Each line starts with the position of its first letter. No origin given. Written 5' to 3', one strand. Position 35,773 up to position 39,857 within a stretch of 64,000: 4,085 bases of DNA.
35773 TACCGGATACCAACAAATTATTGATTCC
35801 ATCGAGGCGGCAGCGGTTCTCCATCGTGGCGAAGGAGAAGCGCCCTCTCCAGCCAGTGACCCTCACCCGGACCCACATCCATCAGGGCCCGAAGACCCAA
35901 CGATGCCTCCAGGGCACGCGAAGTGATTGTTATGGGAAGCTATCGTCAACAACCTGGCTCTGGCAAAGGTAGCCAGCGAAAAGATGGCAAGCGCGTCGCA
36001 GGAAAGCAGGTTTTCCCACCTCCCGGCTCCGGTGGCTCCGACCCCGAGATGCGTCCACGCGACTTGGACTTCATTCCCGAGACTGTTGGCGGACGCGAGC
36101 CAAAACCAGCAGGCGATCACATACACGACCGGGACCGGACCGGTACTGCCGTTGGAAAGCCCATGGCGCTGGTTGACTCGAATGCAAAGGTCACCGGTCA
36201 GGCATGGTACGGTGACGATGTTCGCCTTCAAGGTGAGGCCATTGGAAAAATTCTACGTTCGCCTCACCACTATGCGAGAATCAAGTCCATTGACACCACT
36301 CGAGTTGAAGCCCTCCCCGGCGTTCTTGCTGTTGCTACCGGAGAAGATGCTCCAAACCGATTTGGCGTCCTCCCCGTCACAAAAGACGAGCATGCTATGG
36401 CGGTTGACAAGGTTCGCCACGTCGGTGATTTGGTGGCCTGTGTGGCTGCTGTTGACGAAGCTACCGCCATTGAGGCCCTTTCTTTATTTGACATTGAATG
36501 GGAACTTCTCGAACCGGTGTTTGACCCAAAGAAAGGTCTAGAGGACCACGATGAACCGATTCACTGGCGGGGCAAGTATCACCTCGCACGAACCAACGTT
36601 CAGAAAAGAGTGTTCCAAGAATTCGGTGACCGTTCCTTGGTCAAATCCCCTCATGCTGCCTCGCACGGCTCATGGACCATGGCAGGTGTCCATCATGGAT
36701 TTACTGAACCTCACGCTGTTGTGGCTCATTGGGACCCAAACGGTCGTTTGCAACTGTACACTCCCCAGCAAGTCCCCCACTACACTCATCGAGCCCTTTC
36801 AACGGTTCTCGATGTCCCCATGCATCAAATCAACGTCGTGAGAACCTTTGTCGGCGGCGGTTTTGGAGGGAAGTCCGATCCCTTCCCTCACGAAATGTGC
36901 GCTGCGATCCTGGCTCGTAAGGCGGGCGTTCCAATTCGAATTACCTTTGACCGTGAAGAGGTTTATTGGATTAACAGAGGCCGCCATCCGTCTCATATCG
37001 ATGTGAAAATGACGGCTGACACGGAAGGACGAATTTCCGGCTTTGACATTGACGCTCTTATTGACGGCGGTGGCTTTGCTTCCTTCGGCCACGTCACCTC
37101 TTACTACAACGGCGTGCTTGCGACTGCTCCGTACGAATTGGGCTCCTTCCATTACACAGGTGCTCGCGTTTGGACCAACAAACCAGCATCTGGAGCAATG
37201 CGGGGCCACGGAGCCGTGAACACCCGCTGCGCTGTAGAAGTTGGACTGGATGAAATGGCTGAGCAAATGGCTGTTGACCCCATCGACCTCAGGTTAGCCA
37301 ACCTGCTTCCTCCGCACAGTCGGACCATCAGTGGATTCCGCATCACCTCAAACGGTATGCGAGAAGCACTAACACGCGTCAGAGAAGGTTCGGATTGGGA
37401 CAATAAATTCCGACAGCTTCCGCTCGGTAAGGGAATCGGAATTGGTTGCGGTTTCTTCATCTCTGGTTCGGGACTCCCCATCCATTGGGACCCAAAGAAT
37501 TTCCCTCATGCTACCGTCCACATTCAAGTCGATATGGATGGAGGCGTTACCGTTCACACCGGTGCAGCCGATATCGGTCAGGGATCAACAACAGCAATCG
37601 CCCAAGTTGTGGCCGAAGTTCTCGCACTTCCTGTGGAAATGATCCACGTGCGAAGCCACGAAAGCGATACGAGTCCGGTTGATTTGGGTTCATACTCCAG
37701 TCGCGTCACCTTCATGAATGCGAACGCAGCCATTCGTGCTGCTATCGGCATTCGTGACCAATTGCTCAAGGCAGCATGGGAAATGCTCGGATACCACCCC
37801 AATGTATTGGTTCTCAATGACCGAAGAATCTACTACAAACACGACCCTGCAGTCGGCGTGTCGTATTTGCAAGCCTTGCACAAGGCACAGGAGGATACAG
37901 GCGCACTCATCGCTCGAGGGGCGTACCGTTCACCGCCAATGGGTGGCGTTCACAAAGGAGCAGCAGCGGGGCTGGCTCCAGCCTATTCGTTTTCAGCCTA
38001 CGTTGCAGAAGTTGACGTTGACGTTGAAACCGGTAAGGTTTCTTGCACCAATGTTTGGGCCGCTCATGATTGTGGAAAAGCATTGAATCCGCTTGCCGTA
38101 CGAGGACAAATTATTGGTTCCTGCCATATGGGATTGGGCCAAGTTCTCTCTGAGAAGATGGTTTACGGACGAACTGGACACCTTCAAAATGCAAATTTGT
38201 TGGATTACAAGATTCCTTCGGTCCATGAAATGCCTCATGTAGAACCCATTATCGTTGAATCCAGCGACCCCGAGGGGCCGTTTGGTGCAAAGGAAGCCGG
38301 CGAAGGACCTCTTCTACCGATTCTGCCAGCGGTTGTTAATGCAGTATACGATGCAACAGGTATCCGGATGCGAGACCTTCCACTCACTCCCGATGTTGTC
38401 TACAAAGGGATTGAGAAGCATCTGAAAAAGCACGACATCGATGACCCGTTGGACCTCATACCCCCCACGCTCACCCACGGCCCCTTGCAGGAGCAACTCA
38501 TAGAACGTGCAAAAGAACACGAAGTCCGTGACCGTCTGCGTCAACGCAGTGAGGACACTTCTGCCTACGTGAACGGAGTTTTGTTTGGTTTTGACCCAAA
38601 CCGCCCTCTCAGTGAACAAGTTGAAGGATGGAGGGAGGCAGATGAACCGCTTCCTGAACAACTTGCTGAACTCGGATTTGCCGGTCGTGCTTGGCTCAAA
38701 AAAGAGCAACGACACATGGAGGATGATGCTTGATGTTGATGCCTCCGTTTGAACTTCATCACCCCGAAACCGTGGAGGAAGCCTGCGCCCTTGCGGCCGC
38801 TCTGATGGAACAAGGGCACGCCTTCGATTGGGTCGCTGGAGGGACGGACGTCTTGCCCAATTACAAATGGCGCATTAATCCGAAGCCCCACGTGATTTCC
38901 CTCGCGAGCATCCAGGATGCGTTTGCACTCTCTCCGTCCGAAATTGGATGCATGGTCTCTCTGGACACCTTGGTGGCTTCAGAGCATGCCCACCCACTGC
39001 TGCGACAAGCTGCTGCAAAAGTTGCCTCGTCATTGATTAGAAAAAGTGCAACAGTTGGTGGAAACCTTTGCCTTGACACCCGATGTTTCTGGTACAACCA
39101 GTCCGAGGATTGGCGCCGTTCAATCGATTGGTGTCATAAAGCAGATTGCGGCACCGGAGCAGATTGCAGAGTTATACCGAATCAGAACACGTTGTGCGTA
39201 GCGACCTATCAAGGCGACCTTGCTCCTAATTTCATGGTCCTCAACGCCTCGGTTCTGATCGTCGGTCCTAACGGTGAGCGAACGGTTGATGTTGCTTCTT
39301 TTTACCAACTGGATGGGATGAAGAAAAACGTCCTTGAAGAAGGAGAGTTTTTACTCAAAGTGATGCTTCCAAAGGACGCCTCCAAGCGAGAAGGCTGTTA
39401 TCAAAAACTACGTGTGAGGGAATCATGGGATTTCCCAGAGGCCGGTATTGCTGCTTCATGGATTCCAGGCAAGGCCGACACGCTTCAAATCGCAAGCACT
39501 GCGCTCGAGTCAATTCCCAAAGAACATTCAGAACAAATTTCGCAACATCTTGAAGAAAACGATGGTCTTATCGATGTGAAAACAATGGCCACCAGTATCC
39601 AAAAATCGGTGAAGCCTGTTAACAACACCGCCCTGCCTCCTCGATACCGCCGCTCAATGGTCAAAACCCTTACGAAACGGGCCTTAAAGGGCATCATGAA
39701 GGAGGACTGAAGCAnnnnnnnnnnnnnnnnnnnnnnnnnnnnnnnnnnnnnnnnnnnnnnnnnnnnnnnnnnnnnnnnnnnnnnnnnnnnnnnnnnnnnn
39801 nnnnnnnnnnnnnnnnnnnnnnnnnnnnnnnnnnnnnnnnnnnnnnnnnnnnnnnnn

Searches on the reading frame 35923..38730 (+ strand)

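Call 100: search_protein_families(library=pfam, proteins=[window:35923-38730:+], max_evalue=0.000001)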
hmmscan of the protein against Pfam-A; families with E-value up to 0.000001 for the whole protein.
window:35923-38730:+ (936 aa): 3 families
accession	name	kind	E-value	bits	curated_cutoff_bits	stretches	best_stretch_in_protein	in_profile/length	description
PF20256.3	MoCoBD_2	-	1.4e-71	241.8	27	1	488-771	4-283/283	Molybdopterin cofactor-binding domain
PF02738.23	MoCoBD_1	-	3.1e-61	207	27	1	233-461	14-244/244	Molybdopterin cofactor-binding domain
PF01315.27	Ald_Xan_dh_C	-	2.4e-24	86.2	31.3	1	91-196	1-109/110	Aldehyde oxidase and xanthine dehydrogenase, a/b hammerhead domain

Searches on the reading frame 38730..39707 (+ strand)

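Call 100: search_protein_families(library=pfam, proteins=[window:38730-39707:+], max_evalue=0.000001)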
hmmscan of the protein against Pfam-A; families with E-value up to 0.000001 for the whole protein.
window:38730-39707:+ (326 aa): 1 family
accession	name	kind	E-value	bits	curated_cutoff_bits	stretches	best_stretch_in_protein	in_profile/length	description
PF00941.27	FAD_binding_5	-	1.7e-28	100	27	1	6-215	2-169/170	FAD binding domain in molybdopterin dehydrogenase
